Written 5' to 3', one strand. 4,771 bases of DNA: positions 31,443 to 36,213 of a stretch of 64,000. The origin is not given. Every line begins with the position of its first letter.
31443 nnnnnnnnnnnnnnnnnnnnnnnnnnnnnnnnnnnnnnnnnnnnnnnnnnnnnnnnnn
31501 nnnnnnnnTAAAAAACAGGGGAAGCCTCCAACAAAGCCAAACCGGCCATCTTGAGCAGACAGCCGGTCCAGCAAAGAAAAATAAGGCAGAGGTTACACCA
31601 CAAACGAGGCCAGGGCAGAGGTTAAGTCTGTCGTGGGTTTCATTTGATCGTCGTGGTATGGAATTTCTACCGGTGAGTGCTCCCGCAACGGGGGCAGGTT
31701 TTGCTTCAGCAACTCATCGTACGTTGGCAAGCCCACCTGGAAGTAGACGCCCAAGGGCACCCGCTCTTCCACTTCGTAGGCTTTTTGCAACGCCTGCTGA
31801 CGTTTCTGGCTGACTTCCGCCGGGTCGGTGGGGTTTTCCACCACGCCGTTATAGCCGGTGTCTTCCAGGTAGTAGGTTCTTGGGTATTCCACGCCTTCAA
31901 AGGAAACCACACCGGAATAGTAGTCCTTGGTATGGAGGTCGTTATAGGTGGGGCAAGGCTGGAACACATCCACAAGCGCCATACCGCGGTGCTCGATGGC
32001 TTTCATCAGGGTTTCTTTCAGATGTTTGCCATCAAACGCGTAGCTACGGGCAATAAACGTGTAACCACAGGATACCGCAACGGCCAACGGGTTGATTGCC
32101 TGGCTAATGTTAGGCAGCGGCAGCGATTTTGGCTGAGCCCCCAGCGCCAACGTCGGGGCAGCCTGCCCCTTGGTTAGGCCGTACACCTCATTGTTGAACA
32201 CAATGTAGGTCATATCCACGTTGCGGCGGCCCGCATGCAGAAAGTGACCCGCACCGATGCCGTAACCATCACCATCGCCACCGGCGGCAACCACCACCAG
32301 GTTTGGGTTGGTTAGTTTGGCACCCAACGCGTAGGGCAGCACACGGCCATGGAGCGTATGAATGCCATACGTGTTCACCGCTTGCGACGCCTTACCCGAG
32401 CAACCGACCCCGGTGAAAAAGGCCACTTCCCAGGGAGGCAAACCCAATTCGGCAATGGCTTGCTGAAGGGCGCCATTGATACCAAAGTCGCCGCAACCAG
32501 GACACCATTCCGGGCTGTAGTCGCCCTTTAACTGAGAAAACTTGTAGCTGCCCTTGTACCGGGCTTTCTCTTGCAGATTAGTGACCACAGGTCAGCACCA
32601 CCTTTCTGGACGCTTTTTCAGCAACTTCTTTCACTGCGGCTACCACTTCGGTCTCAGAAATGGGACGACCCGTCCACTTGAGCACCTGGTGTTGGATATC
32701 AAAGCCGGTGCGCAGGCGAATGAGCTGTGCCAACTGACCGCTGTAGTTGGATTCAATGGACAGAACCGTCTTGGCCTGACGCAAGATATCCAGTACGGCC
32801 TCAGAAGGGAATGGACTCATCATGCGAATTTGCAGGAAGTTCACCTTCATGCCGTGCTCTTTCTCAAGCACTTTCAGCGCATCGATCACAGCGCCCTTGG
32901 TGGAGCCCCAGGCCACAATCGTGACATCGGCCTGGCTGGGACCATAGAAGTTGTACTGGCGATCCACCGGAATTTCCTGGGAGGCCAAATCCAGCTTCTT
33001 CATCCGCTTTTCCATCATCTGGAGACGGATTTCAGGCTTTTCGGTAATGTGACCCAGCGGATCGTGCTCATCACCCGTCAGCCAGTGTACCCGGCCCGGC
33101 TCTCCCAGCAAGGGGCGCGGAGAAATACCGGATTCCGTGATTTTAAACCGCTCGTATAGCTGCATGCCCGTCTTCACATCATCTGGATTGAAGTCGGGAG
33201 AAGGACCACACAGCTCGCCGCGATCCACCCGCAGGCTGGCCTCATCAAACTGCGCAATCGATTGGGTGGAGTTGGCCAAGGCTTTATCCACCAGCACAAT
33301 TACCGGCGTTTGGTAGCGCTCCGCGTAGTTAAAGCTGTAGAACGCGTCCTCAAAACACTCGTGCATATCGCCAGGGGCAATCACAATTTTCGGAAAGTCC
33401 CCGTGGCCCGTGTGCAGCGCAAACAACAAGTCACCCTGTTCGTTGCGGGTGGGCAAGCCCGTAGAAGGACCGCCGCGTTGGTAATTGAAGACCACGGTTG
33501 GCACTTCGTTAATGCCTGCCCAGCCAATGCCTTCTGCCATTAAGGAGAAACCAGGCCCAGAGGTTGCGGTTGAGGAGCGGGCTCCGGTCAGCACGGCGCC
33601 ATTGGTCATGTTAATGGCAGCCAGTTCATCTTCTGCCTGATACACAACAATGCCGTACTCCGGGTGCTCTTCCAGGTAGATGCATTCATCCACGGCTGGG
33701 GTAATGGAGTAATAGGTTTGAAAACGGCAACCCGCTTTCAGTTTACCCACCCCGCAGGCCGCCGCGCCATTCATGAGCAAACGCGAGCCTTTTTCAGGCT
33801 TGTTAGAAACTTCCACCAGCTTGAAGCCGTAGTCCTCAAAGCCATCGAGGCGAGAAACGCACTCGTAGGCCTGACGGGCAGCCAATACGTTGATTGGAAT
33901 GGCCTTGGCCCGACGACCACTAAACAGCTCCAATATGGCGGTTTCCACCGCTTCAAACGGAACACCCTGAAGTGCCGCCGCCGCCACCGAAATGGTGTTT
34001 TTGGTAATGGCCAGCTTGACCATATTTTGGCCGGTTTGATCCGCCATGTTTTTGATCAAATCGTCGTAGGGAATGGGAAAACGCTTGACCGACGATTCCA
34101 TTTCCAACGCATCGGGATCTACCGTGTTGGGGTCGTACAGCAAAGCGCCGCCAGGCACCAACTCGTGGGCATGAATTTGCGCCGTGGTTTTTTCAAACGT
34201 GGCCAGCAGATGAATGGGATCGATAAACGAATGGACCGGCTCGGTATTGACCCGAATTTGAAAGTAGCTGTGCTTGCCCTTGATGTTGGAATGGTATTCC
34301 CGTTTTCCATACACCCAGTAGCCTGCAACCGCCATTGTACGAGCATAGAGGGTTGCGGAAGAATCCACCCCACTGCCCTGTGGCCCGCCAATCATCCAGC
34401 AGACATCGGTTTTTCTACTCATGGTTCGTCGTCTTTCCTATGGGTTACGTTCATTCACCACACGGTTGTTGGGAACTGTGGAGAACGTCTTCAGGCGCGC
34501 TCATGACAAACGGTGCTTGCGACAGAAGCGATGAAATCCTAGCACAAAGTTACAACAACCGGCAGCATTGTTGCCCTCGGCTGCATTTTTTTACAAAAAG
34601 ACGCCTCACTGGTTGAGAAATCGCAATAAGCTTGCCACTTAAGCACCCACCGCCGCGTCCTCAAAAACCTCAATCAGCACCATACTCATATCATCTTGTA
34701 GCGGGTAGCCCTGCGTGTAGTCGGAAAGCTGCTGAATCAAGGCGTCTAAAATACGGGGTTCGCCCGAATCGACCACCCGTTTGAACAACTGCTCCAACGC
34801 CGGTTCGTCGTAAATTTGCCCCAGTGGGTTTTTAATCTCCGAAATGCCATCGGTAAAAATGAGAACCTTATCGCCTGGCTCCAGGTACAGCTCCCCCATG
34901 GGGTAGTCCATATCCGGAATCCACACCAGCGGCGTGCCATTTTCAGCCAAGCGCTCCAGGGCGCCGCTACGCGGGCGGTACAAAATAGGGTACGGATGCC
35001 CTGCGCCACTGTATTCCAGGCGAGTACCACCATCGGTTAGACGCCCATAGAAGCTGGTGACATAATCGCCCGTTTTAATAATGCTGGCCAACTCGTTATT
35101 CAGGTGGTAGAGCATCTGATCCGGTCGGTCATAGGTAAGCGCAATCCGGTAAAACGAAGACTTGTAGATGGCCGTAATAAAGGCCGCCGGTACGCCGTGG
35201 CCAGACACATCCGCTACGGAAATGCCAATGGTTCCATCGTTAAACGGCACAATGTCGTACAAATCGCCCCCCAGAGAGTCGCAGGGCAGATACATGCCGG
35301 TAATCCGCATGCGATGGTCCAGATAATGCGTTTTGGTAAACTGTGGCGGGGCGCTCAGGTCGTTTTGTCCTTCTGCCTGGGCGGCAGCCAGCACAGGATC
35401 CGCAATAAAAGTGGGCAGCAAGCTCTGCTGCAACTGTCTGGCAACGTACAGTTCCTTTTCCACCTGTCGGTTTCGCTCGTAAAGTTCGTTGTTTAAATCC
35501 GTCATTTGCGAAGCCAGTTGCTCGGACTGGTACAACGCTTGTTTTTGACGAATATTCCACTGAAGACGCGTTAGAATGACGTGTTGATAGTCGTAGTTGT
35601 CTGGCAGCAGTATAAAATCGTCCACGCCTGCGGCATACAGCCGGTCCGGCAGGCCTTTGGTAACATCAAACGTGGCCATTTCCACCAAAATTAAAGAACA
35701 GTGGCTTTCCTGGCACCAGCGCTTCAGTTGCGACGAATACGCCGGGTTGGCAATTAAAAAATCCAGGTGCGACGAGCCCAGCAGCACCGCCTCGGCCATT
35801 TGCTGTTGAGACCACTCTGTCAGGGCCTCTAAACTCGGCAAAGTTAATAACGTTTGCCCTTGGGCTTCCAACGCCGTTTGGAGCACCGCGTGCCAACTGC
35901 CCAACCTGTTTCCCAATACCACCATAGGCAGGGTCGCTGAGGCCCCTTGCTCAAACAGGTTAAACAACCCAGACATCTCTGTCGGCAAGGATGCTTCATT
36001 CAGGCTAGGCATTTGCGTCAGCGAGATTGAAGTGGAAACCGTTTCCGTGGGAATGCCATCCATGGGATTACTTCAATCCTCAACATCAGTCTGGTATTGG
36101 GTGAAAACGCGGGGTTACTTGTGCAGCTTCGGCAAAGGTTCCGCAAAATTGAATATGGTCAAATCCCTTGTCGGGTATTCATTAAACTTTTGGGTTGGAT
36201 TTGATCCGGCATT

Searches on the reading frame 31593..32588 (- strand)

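Call 3: search_protein_families(library=pfam, proteins=[window:31593-32588:-], max_evalue=0.01)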
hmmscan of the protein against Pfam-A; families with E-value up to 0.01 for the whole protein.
window:31593-32588:- (331 aa): 2 families
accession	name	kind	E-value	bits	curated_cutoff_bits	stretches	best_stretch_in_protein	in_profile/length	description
PF02775.26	TPP_enzyme_C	-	1e-29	103.7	21.9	1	62-208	3-151/151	Thiamine pyrophosphate enzyme, C-terminal TPP binding domain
PF12367.13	PFO_beta_C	-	1.4e-09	38.3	24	1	212-296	1-63/66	Pyruvate ferredoxin oxidoreductase beta subunit C terminal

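Call 4: search_protein_families(library=ncbifam, proteins=[window:31593-32588:-], max_evalue=0.01)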
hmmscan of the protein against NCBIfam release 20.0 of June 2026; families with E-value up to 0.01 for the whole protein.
window:31593-32588:- (331 aa): 36 families (the best 25 are shown)
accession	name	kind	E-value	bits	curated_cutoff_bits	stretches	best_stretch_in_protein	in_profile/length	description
NF041171.1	Oxoac_fdxbeta_Archa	equivalog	7.6e-107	357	423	1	27-326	4-291/296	2-oxoacid:ferredoxin oxidoreductase subunit beta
TIGR02177.1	PorB_KorB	subfamily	1.8e-105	352.5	261.9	1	27-311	2-273/286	2-oxoacid:acceptor oxidoreductase, beta subunit, pyruvate/2-ketoisovalerate family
NF008820.0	PRK11866.1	equivalog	2.3e-90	302.9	402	1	19-298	8-265/287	2-oxoacid ferredoxin oxidoreductase subunit beta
NF008821.0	PRK11869.1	equivalog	2.7e-70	236.5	438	1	21-295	9-258/286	2-oxoacid ferredoxin oxidoreductase subunit beta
NF007207.0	PRK09628.1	equivalog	1.1e-48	166.3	364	1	27-213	17-203/277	2-oxoglutarate ferredoxin oxidoreductase subunit beta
NF004772.0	PRK06112.1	subfamily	9.1e-09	34.1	673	1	73-210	433-559/578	acetolactate synthase catalytic subunit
TIGR03336.1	IOR_alpha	equivalog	3.3e-07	29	650.9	1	26-220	356-539/595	indolepyruvate ferredoxin oxidoreductase subunit alpha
NF006203.0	PRK08327.1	equivalog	4.9e-07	28.6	456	1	81-208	435-566/571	thiamine pyrophosphate-requiring protein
NF005114.0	PRK06546.1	equivalog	5.2e-07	28.6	893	1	77-209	407-528/578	pyruvate dehydrogenase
NF006591.0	PRK09124.1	equivalog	1.3e-06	27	792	1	82-209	412-528/574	ubiquinone-dependent pyruvate dehydrogenase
NF008819.1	PRK11865.1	equivalog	2.2e-06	27.1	405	1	93-214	88-214/300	pyruvate synthase subunit PorB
NF008818.0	PRK11864.1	subfamily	3.4e-06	26.4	405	1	96-214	92-210/300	3-methyl-2-oxobutanoate dehydrogenase subunit beta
NF005485.1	PRK07092.1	equivalog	5e-06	25.6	493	1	81-208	399-516/523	benzoylformate decarboxylase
NF006122.0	PRK08266.1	subfamily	6.5e-06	24.9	571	1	81-140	405-463/543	hypothetical protein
NF005713.0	PRK07525.1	subfamily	6.8e-06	24.7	620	1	81-140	438-496/592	sulfoacetaldehyde acetyltransferase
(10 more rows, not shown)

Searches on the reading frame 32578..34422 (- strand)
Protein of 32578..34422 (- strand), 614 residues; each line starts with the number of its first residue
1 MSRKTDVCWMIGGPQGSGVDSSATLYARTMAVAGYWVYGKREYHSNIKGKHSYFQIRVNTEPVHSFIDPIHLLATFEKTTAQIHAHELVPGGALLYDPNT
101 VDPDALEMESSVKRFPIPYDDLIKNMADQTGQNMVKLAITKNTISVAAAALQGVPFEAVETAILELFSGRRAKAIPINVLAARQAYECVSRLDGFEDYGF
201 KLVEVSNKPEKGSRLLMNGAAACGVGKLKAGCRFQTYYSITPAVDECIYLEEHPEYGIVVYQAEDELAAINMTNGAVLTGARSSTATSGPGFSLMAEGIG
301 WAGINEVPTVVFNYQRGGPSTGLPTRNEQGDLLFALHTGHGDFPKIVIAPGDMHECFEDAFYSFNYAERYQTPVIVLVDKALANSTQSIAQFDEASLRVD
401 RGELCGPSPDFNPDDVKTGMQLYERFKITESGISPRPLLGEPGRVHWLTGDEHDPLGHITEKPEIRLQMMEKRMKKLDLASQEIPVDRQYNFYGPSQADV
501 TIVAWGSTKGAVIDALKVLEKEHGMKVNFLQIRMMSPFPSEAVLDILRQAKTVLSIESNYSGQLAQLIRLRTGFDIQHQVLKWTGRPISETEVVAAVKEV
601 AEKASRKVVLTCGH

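Call 65: search_protein_families(library=pfam, proteins=[window:32578-34422:-], max_evalue=0.001)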
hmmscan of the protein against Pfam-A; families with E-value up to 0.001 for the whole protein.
window:32578-34422:- (614 aa): 4 families
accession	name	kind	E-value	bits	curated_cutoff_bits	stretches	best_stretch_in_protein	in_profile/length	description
PF01855.24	POR_N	-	2.6e-50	171.7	27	1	226-397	2-173/231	Pyruvate flavodoxin/ferredoxin oxidoreductase, thiamine diP-bdg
PF01558.24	POR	-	4.4e-29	102.3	27.4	1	16-187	2-173/173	Pyruvate ferredoxin/flavodoxin oxidoreductase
PF17147.9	PFOR_II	-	9.5e-11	42.4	27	1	498-571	1-77/102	Pyruvate:ferredoxin oxidoreductase core domain II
PF02780.25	Transketolase_C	-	5.4e-06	26.8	25.9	1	497-561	9-72/124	Transketolase, C-terminal domain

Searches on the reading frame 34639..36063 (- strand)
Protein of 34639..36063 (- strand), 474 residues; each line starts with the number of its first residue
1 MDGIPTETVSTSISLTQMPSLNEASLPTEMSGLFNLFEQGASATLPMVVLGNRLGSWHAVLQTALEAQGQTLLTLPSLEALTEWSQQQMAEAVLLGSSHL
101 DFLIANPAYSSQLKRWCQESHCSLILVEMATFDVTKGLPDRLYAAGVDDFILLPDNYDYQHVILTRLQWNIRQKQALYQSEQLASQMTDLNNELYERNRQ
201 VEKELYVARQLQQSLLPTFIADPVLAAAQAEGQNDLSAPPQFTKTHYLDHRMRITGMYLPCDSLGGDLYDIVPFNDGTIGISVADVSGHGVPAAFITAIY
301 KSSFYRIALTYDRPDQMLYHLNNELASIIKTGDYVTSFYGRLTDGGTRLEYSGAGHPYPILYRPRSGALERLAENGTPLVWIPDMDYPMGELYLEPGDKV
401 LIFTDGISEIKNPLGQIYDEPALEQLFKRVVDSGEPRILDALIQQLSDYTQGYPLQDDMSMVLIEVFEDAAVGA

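Call 34: search_protein_families(library=pfam, proteins=[window:34639-36063:-], max_evalue=0.001)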
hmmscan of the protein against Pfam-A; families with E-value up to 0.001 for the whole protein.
window:34639-36063:- (474 aa): 1 family
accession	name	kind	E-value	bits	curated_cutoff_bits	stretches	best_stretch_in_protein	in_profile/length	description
PF07228.17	SpoIIE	-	8.8e-43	146.9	25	1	276-466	2-191/192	Stage II sporulation protein E (SpoIIE)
